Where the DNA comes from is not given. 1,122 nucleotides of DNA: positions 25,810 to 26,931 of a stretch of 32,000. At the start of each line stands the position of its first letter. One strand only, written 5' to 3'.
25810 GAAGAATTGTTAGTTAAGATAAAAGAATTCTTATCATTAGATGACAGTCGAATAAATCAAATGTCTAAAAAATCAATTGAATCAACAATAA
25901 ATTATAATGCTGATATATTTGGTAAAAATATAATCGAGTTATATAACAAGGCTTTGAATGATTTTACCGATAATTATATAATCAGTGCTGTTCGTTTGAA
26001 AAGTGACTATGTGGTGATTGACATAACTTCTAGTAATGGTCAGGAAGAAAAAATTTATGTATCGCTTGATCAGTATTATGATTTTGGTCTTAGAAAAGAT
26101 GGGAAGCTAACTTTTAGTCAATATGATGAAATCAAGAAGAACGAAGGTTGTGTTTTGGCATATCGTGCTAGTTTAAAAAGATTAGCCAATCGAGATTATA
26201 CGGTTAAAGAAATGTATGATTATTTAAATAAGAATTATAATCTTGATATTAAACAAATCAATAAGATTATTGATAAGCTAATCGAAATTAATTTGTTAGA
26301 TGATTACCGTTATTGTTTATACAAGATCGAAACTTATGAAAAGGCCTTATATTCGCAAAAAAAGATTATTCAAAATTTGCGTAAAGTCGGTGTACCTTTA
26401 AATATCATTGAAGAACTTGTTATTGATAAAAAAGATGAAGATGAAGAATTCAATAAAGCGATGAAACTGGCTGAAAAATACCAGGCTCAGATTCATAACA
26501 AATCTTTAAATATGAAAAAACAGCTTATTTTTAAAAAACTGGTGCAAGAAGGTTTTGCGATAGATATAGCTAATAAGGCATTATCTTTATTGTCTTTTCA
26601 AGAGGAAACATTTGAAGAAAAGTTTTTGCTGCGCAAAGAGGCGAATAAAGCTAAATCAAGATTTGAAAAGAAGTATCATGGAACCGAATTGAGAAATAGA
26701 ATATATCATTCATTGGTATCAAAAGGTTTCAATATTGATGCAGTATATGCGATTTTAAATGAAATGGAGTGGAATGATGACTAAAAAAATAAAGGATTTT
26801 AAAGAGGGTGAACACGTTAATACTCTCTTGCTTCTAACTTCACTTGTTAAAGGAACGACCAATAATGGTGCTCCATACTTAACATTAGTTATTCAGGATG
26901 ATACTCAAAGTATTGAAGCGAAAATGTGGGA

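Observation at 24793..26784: Full-length RecX fused in frame to a glycolipid glycosyltransferase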

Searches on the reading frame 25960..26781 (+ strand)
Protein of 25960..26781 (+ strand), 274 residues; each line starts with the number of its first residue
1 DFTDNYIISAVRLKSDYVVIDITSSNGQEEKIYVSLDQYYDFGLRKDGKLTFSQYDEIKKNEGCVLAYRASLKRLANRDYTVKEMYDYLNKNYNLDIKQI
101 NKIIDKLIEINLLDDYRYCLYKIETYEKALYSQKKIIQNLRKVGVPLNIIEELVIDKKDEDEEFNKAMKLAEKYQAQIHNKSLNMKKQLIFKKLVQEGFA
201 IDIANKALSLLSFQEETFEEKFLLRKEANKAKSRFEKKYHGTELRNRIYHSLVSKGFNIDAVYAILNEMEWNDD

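Call 3: search_protein_families(library=pfam, proteins=[window:25960-26781:+], max_evalue=0.01)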
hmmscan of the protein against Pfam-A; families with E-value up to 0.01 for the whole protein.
window:25960-26781:+ (274 aa): 4 families
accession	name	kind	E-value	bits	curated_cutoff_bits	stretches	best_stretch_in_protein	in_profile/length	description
PF21982.2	RecX_HTH1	-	1e-08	35.4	26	1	67-92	1-26/40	RecX, first three-helix domain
PF21981.2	RecX_HTH3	-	2.9e-08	34.2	26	1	223-266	6-48/48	RecX, third three-helix domain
PF18451.7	CdiA_C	-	0.0028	18.2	26.6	0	7-51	30-73/81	Contact-dependent growth inhibition CdiA C-terminal domain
PF10454.14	DUF2458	-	0.0093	16.1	33.1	0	126-193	99-166/172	Protein of unknown function (DUF2458)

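Call 4: search_protein_families(library=ncbifam, proteins=[window:25960-26781:+], max_evalue=0.01)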
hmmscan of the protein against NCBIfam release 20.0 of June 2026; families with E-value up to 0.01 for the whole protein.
window:25960-26781:+ (274 aa): 9 families
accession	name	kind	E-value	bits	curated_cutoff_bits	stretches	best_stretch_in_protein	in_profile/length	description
NF010733.0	PRK14135.1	equivalog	1.6e-34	119.8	240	1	20-270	19-264/267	recombination regulator RecX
NF001058.0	PRK00117.4-1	equivalog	3e-17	63.4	194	2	32-182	29-176/214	recombination regulator RecX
NF001057.0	PRK00117.3-3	equivalog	3.6e-12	46.6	146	1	67-209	5-144/151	recombination regulator RecX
NF001065.0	PRK00117.5-5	equivalog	8e-11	42.3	175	1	69-216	9-146/149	recombination regulator RecX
NF001063.0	PRK00117.5-3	equivalog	5.1e-08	32.9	186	1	66-219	12-161/165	recombination regulator RecX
NF001064.0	PRK00117.5-4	equivalog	4.8e-07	29.4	217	1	60-208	26-173/194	recombination regulator RecX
NF001055.0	PRK00117.2-5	equivalog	7.9e-06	26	129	1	72-209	15-146/157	recombination regulator RecX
NF001054.0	PRK00117.2-1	equivalog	0.00012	22.2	189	1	68-208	11-147/154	recombination regulator RecX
NF001056.0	PRK00117.3-1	equivalog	0.0021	17.8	237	0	69-172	26-128/181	recombination regulator RecX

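Call 6: find_related_loci(query=window:25960-26781:+, collection=genome_contigs, flank=6000)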
Query window:25960-26781:+ (274 aa) in genome_contigs; peptide patterns used: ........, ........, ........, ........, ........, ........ (x = any residue, [..] = any of these).
142 stretches matched a pattern, but none encodes a relative of the query by tblastn (E <= 1e-3).

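Call 20: find_related_loci(query=A2, collection=genome_contigs, flank=5000)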
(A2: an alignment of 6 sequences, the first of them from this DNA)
Query A2 (272 aa) in genome_contigs; peptide patterns used: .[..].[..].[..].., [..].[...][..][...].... (x = any residue, [..] = any of these).
51 stretches matched a pattern; 22 encode a relative of the query (tblastn E <= 1e-3); 22 distinct loci.
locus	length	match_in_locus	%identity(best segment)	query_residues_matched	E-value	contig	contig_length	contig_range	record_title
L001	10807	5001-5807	68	4-272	2e-122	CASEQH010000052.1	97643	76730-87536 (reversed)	uncultured Firmicutes bacterium isolate CO.O62.metabat-bins.399 genome assembly, contig: CO.O62.metabat-bins.399.fa_k141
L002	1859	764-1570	68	4-272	2e-129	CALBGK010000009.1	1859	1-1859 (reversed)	MAG TPA_asm: uncultured Erysipelotrichaceae bacterium isolate ERR318676_bin.97_CONCOCT_v1.1_MAG genome assembly, contig:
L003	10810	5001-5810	62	3-272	2e-109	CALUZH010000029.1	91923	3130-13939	MAG: uncultured Erysipelotrichaceae bacterium isolate E19__bin175 genome assembly, contig: E19__k127_152743, whole genom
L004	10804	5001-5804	51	4-272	2e-82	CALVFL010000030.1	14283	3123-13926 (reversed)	MAG: uncultured Erysipelotrichaceae bacterium isolate E08__bin134 genome assembly, contig: E08__k127_5846486, whole geno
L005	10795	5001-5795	49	4-270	3e-79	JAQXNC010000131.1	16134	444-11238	MAG: Bacillota bacterium isolate SUG1343 k141_102067, whole genome shotgun sequence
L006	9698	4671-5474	49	2-272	1e-77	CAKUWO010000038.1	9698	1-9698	MAG: uncultured Erysipelotrichaceae bacterium isolate REFINED_METABAT215_TOP10_CONTIGS_1500_ASSEMBLY_K77_MERGED__Hadza_M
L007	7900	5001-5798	47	3-272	3e-75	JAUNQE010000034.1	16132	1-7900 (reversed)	MAG: Erysipelotrichaceae bacterium isolate S37M_St_43 NODE_616_length_16132_cov_7.647695, whole genome shotgun sequence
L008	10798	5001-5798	48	3-272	1e-75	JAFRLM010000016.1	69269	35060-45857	MAG: Erysipelotrichaceae bacterium isolate RGIG2578 Goat_Jejunum.Co__c723118, whole genome shotgun sequence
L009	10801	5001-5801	45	4-272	1e-68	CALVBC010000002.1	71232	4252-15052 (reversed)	MAG: uncultured Erysipelotrichaceae bacterium isolate E22__bin136 genome assembly, contig: E22__k127_4694433, whole geno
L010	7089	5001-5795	43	3-269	3e-66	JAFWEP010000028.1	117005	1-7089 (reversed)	MAG: Erysipelotrichaceae bacterium isolate RGIG5669 Sheep_Duodenum-5__c124842, whole genome shotgun sequence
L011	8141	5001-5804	48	4-272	4e-65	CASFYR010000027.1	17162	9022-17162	uncultured Firmicutes bacterium isolate Batch3_idba_bin.1061 genome assembly, contig: Batch3_idba_bin.1061.fa_k87_629555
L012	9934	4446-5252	36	2-272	1e-54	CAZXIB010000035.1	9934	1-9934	MAG TPA_asm: uncultured Thomasclavelia sp. isolate SRP141132_co7_306 genome assembly, contig: NODE_6250_length_9934_cov_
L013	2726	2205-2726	45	4-179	2e-45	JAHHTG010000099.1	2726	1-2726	MAG: Thomasclavelia sp. isolate MAG076 MAG076_99, whole genome shotgun sequence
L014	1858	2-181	60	213-272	9e-19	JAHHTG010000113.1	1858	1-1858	MAG: Thomasclavelia sp. isolate MAG076 MAG076_113, whole genome shotgun sequence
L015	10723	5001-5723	27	40-260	8e-11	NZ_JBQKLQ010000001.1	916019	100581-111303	Fundicoccus sp. Sow4_F4 contig00001, whole genome shotgun sequence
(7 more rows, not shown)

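Call 26: search_protein_representatives(protein=window:25966-26781:+)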
Query: 272 residues. Proteins with E-value up to 0.001 (for the whole library): 1068; up to 1e-10: 181; up to 1e-30: 29. The best 150 are listed.
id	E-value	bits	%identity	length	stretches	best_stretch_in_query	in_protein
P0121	2.8e-73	263.0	68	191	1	85-272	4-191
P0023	1.0e-70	254.6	49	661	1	4-272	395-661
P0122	3.7e-57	210.2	43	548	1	3-270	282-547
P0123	8.1e-53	196.0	43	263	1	7-272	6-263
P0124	6.7e-49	183.2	41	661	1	6-271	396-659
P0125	5.5e-46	173.6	37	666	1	4-272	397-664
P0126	6.2e-43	163.6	35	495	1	1-272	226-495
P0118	1.3e-42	162.5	34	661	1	2-272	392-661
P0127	7.7e-42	160.0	38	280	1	1-268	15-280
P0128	3.1e-40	154.8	36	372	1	7-268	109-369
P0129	6.4e-40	153.7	34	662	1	2-272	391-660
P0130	1.0e-39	153.1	33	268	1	5-272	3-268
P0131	4.9e-38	147.6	45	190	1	83-268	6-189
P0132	6.3e-37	143.9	36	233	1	37-270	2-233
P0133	1.1e-36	143.2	54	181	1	124-270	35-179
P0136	1.3e-34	136.3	34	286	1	3-268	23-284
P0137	1.6e-34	136.0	36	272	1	2-268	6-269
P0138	6.7e-34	134.0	38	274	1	9-263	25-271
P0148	1.3e-30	123.2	40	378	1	6-244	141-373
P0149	1.7e-30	122.9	31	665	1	18-268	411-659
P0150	2.8e-30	122.1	37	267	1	3-266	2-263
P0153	4.2e-29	118.3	30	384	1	2-272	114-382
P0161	4.0e-28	115.1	29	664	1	6-268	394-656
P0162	6.2e-28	114.5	37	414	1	3-267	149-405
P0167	8.9e-27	110.7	31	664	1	2-259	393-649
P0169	6.2e-26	107.9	28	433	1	2-268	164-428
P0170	1.1e-25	107.1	32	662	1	20-270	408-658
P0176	1.6e-24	103.3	31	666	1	3-270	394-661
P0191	1.2e-20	90.6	29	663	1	3-265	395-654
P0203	6.5e-17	78.4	27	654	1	3-267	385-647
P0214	4.2e-15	72.4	28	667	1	48-268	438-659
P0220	2.0e-14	70.2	26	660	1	27-269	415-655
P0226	6.6e-14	68.5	28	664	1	41-265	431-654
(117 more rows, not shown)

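Call 29: list_cluster_members(proteins=[P0123, P0127, P0130, P0137, P0138, P0150, P0148, P0153, P0162, P0169])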
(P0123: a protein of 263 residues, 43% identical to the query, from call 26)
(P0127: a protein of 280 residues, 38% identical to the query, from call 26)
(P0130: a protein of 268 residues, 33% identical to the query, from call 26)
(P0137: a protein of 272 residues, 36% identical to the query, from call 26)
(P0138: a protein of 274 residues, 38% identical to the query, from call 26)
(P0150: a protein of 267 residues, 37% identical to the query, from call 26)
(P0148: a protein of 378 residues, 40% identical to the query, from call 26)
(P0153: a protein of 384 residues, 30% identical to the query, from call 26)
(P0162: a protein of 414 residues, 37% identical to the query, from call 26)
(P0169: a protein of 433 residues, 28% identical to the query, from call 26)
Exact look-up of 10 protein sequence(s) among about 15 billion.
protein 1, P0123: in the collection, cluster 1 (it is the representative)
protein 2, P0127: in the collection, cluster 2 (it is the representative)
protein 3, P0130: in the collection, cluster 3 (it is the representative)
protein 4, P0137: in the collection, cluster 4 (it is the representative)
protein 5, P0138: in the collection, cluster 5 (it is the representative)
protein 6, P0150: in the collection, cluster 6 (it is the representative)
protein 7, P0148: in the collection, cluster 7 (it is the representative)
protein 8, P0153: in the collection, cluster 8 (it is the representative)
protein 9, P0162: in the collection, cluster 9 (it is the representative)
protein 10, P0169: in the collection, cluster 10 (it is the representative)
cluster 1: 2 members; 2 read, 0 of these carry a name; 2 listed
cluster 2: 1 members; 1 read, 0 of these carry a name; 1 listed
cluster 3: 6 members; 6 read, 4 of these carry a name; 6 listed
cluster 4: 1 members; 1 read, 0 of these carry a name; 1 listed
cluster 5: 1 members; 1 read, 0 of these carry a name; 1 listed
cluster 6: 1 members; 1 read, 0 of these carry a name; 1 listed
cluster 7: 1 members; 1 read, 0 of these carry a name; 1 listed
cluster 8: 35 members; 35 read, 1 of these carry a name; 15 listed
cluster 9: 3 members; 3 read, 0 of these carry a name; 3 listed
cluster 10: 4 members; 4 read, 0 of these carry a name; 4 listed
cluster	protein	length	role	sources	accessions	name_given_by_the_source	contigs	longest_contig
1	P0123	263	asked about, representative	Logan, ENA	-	-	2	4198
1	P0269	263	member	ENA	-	-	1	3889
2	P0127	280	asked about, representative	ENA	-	-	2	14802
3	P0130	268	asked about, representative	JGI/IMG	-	SOS response regulatory protein OraA/RecX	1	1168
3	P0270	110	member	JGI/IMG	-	SOS response regulatory protein OraA/RecX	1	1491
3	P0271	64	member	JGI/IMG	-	1,2-diacylglycerol 3-alpha-glucosyltransferase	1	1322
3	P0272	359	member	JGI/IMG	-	1,2-diacylglycerol 3-alpha-glucosyltransferase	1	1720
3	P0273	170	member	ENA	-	-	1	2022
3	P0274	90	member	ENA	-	-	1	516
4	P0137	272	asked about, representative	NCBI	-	-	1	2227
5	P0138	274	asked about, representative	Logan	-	-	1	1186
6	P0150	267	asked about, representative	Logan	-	-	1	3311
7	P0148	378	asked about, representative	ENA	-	-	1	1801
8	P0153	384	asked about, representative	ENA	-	-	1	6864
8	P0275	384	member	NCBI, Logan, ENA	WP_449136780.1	hypothetical protein [Solobacterium moorei]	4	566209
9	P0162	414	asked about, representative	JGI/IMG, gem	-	-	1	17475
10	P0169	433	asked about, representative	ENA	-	-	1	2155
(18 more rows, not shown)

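Call 31: find_encoding_contigs(protein=P0153, flank=6000, max_places=3)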
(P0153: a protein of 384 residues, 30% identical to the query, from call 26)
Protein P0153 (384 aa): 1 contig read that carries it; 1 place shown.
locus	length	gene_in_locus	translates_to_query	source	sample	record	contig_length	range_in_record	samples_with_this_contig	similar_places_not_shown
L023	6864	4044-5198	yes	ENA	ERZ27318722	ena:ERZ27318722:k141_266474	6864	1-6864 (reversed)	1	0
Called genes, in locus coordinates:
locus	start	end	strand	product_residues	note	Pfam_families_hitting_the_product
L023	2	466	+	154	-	?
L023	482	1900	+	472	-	PF02874:ATP-synt_ab_N (weak), PF00006:ATP-synt_ab, PF22919:ATP-synt_VA_C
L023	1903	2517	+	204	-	PF01813:ATP-synt_D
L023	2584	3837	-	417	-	PF14262:Cthe_2159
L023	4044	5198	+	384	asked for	PF21982:RecX_HTH1 (faint), PF21981:RecX_HTH3 (weak)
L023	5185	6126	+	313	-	PF01966:HD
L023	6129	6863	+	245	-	?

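Call 32: find_encoding_contigs(protein=P0127, flank=6000, max_places=2)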
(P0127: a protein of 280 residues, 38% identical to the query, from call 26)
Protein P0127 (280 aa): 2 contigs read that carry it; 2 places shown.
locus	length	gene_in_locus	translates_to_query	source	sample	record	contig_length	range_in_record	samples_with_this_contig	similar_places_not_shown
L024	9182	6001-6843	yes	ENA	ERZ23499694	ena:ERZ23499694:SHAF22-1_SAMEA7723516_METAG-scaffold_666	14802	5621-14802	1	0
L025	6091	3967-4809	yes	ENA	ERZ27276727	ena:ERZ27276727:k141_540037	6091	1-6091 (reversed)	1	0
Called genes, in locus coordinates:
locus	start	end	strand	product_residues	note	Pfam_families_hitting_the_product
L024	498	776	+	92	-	-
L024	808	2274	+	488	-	PF14397:ATPgrasp_ST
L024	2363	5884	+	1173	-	PF01855:POR_N, PF17147:PFOR_II, PF01558:POR, PF00037:Fer4 (weak), PF12837:Fer4_6 (weak), PF12838:Fer4_7, PF13237:Fer4_10 (weak), PF02775:TPP_enzyme_C, +2 more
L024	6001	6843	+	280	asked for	PF21982:RecX_HTH1 (faint), PF21981:RecX_HTH3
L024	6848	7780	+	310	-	PF01966:HD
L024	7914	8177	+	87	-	-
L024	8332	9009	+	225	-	PF00687:Ribosomal_L1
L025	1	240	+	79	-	?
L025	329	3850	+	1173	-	PF01855:POR_N, PF17147:PFOR_II, PF01558:POR, PF00037:Fer4 (weak), PF12837:Fer4_6 (weak), PF12838:Fer4_7, PF13237:Fer4_10 (weak), PF02775:TPP_enzyme_C, +2 more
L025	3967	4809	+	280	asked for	PF21982:RecX_HTH1 (faint), PF21981:RecX_HTH3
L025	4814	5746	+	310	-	PF01966:HD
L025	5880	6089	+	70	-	?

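Call 33: find_encoding_contigs(protein=P0123, flank=6000, max_places=2)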
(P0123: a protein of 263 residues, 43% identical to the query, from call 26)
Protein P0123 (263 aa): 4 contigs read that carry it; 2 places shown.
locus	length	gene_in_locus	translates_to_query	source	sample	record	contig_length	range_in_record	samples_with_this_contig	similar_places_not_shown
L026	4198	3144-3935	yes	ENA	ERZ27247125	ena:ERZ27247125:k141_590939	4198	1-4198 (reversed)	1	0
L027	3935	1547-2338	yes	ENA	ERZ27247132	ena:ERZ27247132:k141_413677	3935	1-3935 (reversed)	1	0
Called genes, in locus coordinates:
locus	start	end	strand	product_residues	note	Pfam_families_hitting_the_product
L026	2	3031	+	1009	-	?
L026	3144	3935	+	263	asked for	PF21982:RecX_HTH1 (faint), PF21981:RecX_HTH3 (weak)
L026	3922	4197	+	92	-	?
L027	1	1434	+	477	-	?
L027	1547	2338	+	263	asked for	PF21982:RecX_HTH1 (faint), PF21981:RecX_HTH3 (weak)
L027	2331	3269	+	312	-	PF01966:HD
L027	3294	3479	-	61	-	-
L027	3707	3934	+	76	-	?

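Call 34: find_encoding_contigs(protein=P0136, flank=6000, max_places=2)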
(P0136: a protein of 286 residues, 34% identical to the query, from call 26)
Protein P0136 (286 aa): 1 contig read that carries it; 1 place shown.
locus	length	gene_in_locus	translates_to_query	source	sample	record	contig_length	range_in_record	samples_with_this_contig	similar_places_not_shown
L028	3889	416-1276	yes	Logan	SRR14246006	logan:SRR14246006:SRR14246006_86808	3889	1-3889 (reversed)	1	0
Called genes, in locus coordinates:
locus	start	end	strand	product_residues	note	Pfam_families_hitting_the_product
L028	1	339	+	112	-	?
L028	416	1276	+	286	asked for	PF21982:RecX_HTH1 (faint), PF02631:RecX_HTH2 (faint), PF21981:RecX_HTH3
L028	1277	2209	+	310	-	PF01336:tRNA_anti-codon (weak), PF01966:HD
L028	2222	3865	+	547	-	PF02065:Melibiase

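Call 41: search_solved_structures(query=window:25966-26781:+, max_evalue=1, show_alignments=2)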
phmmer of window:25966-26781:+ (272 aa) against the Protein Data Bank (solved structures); distinct sequences matched with E-value up to 1: 8.
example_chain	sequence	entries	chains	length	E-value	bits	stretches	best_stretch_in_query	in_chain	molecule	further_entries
3e3v_A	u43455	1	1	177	1.6e-08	37.7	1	53-208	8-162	Regulatory protein recX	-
8prs_A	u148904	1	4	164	0.027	17.3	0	23-50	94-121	nvBagel4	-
8pra_A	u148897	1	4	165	0.42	13.4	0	23-50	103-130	Cell surface protein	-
6lm2_A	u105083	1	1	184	0.45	13.3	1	73-133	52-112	Metal-binding protein ZinT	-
5aq6_A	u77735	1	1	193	0.47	13.3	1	73-133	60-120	METAL-BINDING PROTEIN ZINT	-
1oee_A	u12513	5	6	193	0.48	13.2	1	73-133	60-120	HYPOTHETICAL PROTEIN YODA | METAL-BINDING PROTEIN ZINT | Metal-binding lipocalin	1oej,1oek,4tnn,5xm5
1txl_A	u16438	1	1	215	0.6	12.9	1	73-133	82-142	Metal-binding protein yodA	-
1s7d_A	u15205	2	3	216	0.6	12.9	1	73-133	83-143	Metal-binding Protein yodA | Metal-binding protein ZinT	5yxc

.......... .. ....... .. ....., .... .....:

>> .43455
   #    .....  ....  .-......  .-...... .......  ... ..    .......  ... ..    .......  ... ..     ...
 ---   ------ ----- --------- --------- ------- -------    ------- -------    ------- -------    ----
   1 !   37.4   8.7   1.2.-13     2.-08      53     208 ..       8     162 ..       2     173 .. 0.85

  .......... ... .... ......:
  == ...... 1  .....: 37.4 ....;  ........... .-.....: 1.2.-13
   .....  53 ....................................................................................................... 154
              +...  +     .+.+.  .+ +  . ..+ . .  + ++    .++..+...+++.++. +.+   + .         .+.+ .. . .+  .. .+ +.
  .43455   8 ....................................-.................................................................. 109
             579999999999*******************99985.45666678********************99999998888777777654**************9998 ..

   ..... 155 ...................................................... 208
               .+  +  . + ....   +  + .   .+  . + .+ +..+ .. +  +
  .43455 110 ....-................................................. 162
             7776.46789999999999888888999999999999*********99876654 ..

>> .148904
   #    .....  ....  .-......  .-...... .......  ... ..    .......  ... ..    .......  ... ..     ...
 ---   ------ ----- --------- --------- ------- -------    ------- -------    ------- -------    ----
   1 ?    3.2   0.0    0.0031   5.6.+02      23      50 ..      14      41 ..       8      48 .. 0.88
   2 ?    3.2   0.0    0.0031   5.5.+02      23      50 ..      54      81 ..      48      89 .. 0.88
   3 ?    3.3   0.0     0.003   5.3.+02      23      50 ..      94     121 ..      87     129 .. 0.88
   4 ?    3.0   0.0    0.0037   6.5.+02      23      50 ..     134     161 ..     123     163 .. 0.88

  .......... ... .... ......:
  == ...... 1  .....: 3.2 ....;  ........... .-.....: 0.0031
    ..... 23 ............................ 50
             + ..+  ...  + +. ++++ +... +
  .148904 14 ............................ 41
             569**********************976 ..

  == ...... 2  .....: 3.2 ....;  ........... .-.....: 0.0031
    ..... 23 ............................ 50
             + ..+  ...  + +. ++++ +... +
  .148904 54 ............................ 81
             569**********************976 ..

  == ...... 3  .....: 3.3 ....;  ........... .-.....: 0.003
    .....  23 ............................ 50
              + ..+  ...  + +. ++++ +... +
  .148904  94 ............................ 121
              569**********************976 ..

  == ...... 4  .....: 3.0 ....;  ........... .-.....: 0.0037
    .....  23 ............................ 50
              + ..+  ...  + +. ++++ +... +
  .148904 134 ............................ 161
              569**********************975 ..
